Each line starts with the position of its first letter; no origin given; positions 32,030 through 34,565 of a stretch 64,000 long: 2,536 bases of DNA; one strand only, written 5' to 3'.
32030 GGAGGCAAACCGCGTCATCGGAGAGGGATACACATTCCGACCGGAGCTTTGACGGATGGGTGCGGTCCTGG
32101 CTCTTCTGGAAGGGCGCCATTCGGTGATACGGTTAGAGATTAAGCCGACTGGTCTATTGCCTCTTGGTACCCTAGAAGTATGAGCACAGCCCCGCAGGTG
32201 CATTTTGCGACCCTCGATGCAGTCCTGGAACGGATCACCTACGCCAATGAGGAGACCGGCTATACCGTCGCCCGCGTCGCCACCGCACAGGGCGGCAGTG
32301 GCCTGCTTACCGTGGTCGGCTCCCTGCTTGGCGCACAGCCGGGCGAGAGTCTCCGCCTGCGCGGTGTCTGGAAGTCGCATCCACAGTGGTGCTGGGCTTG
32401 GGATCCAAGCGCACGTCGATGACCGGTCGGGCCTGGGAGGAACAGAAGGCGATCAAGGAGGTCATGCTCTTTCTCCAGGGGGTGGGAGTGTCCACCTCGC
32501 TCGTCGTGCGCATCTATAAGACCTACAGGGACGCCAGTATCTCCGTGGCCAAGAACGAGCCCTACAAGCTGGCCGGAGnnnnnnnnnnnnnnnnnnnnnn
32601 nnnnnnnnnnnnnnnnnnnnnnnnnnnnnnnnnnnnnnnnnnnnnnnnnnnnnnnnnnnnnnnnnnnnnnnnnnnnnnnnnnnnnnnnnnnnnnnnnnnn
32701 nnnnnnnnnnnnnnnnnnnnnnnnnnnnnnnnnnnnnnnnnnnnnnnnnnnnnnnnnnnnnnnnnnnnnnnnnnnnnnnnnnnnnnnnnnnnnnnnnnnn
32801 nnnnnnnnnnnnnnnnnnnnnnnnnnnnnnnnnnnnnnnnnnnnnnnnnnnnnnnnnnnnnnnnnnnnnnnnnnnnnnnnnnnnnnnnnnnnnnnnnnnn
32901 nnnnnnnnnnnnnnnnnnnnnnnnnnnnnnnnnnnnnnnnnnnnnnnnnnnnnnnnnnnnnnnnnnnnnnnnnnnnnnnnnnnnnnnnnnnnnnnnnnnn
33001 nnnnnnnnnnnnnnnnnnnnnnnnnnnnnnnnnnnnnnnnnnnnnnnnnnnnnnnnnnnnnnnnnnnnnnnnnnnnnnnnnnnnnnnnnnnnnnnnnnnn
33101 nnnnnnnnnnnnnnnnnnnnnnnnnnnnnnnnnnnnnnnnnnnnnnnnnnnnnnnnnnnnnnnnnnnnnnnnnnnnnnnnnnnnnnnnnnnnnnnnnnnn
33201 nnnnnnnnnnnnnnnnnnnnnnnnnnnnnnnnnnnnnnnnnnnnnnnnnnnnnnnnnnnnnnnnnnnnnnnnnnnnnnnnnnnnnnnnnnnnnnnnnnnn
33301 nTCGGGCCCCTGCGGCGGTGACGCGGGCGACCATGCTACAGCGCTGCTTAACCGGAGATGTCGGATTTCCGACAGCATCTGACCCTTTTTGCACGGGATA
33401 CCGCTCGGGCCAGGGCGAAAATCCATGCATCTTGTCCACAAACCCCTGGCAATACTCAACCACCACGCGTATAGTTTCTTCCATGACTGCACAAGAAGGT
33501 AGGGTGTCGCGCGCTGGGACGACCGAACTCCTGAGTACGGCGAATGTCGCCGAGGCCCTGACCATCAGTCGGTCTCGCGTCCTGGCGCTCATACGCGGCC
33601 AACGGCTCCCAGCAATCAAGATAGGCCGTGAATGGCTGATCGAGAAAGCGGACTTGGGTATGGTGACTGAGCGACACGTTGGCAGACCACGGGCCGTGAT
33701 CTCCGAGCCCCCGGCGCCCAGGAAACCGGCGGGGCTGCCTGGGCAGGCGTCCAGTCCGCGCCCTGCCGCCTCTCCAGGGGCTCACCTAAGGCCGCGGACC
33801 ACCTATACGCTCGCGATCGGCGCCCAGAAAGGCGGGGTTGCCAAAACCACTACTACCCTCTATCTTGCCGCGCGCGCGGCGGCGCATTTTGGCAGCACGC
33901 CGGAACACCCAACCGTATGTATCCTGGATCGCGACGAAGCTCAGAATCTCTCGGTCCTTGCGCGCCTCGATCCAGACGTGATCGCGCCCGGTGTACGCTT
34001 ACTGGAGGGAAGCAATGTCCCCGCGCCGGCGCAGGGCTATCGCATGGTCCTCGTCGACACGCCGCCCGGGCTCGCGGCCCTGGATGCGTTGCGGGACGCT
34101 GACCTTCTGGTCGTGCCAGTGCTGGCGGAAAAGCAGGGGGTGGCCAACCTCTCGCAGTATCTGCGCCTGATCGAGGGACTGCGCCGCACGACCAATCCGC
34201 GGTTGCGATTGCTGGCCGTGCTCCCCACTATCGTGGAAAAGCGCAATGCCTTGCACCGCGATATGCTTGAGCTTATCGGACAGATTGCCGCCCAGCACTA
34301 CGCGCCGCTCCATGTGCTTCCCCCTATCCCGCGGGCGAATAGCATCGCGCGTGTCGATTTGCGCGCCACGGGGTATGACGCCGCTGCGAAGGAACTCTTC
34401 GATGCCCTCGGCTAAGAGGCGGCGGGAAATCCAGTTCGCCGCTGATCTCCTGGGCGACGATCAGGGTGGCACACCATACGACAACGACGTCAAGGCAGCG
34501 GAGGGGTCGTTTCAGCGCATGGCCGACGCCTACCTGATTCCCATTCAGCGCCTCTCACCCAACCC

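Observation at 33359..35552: Identical 16-bp palindromes bracket the parAB operon: candidate non-canonical parS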

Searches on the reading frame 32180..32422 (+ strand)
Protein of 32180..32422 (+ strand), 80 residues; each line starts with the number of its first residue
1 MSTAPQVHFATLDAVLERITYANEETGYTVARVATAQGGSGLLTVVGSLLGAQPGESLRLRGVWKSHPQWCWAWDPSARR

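Call 73: search_protein_families(library=pfam, proteins=[window:32180-32422:+], max_evalue=0.00001)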
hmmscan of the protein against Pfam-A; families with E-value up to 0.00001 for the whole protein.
window:32180-32422:+ (80 aa): 1 family
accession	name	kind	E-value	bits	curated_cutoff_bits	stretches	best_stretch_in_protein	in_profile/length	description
PF23139.1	OB_YrrC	-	1.7e-17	63.6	27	1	11-70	3-62/76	ATP-dependent DNA helicase YrrC, OB-fold domain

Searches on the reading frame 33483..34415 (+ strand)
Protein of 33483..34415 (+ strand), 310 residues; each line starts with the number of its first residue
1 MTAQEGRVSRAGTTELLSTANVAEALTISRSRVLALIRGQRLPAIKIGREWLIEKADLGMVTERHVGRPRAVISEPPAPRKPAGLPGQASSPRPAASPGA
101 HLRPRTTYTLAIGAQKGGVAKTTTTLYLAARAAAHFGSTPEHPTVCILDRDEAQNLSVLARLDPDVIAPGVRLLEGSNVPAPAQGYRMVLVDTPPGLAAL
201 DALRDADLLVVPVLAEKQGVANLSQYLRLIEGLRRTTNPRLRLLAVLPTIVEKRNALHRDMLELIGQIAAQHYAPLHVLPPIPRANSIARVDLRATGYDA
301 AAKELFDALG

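Call 7: search_protein_families(library=pfam, proteins=[window:33483-34415:+], max_evalue=0.01)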
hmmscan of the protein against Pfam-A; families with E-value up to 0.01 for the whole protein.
window:33483-34415:+ (310 aa): 3 families
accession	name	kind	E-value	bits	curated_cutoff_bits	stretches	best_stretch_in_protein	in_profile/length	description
PF13614.12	AAA_31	-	3.3e-11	43.9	27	2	184-242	116-176/177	AAA domain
PF01656.29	CbiA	-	6e-09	36.4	25.4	1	111-293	2-120/125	CobQ/CobB/MinD/ParA nucleotide binding domain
PF12728.13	HTH_17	-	1.6e-08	35.1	27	1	16-58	1-43/51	Helix-turn-helix domain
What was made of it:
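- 33483..34415 (+): parA. Its product has an N-terminal excisionase-type HTH (HTH_17, residues 16-58) fused to a ParA/MinD-type ATPase with Walker A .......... Pfam AAA_31, CbiA and HTH_17 (call 7).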

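Call 11: search_protein_families(library=ncbifam, proteins=[window:33483-34415:+], max_evalue=0.01)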
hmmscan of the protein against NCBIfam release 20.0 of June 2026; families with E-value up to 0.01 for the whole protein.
window:33483-34415:+ (310 aa): 7 families
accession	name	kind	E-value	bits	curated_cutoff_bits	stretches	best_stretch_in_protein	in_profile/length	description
NF041546.1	ParA_partition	equivalog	7.3e-13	48.5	180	1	110-267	2-158/203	ParA family partition ATPase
TIGR01764.1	excise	domain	1.3e-07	31.8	28.8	1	16-58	1-43/49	excisionase family DNA-binding protein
TIGR03453.1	partition_RepA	equivalog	3.5e-05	22.8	348.45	0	184-233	233-284/387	plasmid partitioning protein RepA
NF047737.1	antiphage_MADS1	equivalog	0.0032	17.7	80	1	15-58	2-45/49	methylation-associated defense system helix-turn-helix domain-containing protein MAD1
TIGR03371.1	cellulose_yhjQ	equivalog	0.0038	16.7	157.85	0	184-278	115-205/246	cellulose biosynthesis protein BcsQ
TIGR01968.1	minD_bact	equivalog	0.0047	16.3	212.9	0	110-176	4-65/261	septum site-determining protein MinD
NF040990.2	MamR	equivalog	0.0053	17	100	0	15-53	42-80/91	magnetosome protein MamR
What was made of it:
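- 33483..34415 (+): NCBIfam ParA_partition matches but below its cut-off (call 11).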

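Call 74: find_homologous_proteins(query=window:33483-34412:+, max_evalue=1e-8)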
Query window:33483-34412:+ (310 aa): 1086 proteins with E <= 1e-8 among 8000 candidates; the best 120 are listed.
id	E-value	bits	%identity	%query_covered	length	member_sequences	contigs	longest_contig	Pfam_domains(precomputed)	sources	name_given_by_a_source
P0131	5.2e-187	638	99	98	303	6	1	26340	PF12728.14,PF01656.30,PF13614.13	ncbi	-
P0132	2.8e-149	514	89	89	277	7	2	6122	PF01656.30,PF13614.13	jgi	-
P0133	5.8e-99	349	63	95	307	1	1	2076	PF12728.14,PF01656.30,PF13614.13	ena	-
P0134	7.9e-83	296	69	67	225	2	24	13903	PF01656.30,PF13614.13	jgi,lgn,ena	-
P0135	8.7e-67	244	62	65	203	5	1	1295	PF13614.13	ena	-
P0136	9.0e-59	217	56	67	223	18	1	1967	PF10609.16,PF01656.30,PF13614.13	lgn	-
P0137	1.6e-57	213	57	64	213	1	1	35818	PF01656.30,PF13614.13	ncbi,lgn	-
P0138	6.5e-41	159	48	64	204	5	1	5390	PF01656.30,PF13614.13,PF09140.18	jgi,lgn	-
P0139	5.1e-15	74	31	50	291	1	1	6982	PF10609.16,PF01656.30,PF13614.13,PF09140.18,PF06564.19,PF02374.22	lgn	-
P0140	9.8e-14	70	29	61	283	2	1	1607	PF00142.25,PF10609.16,PF01656.30,PF13614.13,PF09140.18,PF06564.19,PF02374.22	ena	-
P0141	1.3e-13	69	29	56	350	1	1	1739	PF00142.25,PF10609.16,PF01656.30,PF13614.13,PF09140.18,PF06564.19,PF02374.22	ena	-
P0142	1.6e-13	69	29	64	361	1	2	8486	PF00142.25,PF10609.16,PF01656.30,PF13614.13,PF09140.18,PF06564.19,PF02374.22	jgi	jgi:chromosome partitioning protein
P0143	1.7e-13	69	26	67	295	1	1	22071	PF00142.25,PF10609.16,PF01656.30,PF13614.13,PF09140.18,PF06564.19,PF02374.22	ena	-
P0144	3.3e-13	68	29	54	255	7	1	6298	PF00142.25,PF10609.16,PF01656.30,PF13614.13,PF09140.18,PF06564.19,PF02374.22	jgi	jgi:chromosome partitioning protein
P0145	3.5e-13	68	30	55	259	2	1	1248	PF00142.25,PF10609.16,PF01656.30,PF13614.13,PF09140.18,PF06564.19,PF02374.22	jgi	jgi:chromosome partitioning protein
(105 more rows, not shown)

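Call 75: find_encoding_contigs(protein=P0137, flank=8000, max_places=2)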
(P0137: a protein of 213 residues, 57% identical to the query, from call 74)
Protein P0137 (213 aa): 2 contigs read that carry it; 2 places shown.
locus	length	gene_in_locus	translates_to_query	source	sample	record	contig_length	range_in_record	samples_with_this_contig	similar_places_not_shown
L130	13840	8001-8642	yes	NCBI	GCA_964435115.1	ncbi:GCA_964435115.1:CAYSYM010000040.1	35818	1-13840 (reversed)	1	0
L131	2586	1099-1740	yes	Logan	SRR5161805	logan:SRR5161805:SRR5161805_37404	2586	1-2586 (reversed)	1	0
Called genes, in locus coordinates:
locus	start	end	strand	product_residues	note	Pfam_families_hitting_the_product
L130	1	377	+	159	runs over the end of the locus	PF14588:YjgF_endoribonc, PF01042:Ribonuc_L-PSP (weak)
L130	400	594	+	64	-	-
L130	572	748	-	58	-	-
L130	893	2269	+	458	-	PF00890:FAD_binding_2 (weak), PF01266:DAO (weak), PF01494:FAD_binding_3, PF04820:Trp_halogenase, PF07992:Pyr_redox_2 (weak), PF12831:FAD_oxidored, PF13450:NAD_binding_8 (weak), PF04820:Trp_halogenase, +2 more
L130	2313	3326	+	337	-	PF00296:Bac_luciferase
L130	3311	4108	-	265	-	PF00106:adh_short, PF08659:KR, PF13561:adh_short_C2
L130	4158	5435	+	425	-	PF01979:Amidohydro_1, PF07969:Amidohydro_3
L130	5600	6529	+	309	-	PF00496:SBP_bac_5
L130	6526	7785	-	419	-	PF00872:Transposase_mut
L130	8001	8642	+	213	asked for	PF01656:CbiA (weak), PF13614:AAA_31 (faint)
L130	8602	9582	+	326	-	PF02195:ParB_N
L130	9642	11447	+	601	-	PF05443:ROS_MUCR, PF04545:Sigma70_r4 (faint)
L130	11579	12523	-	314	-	PF02195:ParB_N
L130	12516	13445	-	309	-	PF01656:CbiA, PF09140:MipZ (faint), PF13614:AAA_31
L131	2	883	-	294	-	?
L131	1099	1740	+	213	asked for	PF01656:CbiA (weak), PF13614:AAA_31 (faint)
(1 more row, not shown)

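Call 76: find_encoding_contigs(protein=P0134, flank=8000, max_places=3)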
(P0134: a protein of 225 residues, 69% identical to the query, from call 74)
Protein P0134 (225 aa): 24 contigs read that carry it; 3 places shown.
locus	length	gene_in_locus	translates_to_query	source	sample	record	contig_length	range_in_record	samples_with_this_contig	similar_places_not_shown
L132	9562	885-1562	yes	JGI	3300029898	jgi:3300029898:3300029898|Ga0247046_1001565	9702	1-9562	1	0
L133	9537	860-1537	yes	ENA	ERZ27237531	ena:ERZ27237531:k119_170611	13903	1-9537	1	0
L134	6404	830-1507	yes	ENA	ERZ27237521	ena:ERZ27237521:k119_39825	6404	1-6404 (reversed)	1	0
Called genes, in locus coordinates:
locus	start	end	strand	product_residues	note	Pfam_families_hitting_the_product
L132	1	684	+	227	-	?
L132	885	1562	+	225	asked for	PF13614:AAA_31 (faint), PF01656:CbiA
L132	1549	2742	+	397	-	PF02195:ParB_N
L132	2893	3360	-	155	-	PF11638:DnaA_N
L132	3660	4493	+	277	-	PF00665:rve (weak), PF13610:DDE_Tnp_IS240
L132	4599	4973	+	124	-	-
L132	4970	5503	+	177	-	-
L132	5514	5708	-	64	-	-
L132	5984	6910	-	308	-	PF00480:ROK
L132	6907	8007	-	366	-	PF01380:SIS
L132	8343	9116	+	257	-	PF08220:HTH_DeoR, PF08279:HTH_11 (faint), PF12802:MarR_2 (faint), PF00455:DeoRC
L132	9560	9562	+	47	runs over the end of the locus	?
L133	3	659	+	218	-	?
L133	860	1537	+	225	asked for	PF13614:AAA_31 (faint), PF01656:CbiA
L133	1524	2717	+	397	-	PF02195:ParB_N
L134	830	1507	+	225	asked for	PF13614:AAA_31 (faint), PF01656:CbiA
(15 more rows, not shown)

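Call 77: find_encoding_contigs(protein=P0138, flank=8000, max_places=2)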
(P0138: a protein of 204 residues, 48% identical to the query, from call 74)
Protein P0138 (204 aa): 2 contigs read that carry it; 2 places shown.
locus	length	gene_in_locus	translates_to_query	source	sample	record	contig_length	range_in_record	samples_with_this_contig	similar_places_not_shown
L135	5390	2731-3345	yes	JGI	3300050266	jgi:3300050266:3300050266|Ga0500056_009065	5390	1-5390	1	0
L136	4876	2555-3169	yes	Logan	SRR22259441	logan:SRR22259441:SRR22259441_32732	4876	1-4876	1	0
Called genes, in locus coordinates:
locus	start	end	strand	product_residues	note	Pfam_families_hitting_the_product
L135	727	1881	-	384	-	-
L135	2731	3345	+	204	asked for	PF01656:CbiA, PF09140:MipZ (faint), PF13614:AAA_31 (faint)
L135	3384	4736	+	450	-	PF02195:ParB_N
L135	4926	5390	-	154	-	PF03050:DDE_Tnp_IS66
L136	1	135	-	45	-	?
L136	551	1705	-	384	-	-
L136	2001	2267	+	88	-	-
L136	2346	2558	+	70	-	PF12728:HTH_17 (weak)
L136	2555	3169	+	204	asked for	PF01656:CbiA, PF09140:MipZ (faint), PF13614:AAA_31 (faint)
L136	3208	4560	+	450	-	PF02195:ParB_N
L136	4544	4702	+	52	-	-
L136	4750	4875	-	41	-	?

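Call 83: find_encoding_contigs(protein=P0133, flank=8000, max_places=2)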
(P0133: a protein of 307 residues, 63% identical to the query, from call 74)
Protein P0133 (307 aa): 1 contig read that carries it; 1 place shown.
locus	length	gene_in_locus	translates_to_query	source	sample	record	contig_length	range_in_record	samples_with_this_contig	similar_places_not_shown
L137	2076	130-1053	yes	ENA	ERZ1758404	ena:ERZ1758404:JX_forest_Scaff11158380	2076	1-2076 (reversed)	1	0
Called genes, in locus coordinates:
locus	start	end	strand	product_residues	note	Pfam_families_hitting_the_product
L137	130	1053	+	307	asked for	PF12728:HTH_17, PF13614:AAA_31 (faint), PF01656:CbiA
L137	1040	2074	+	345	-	?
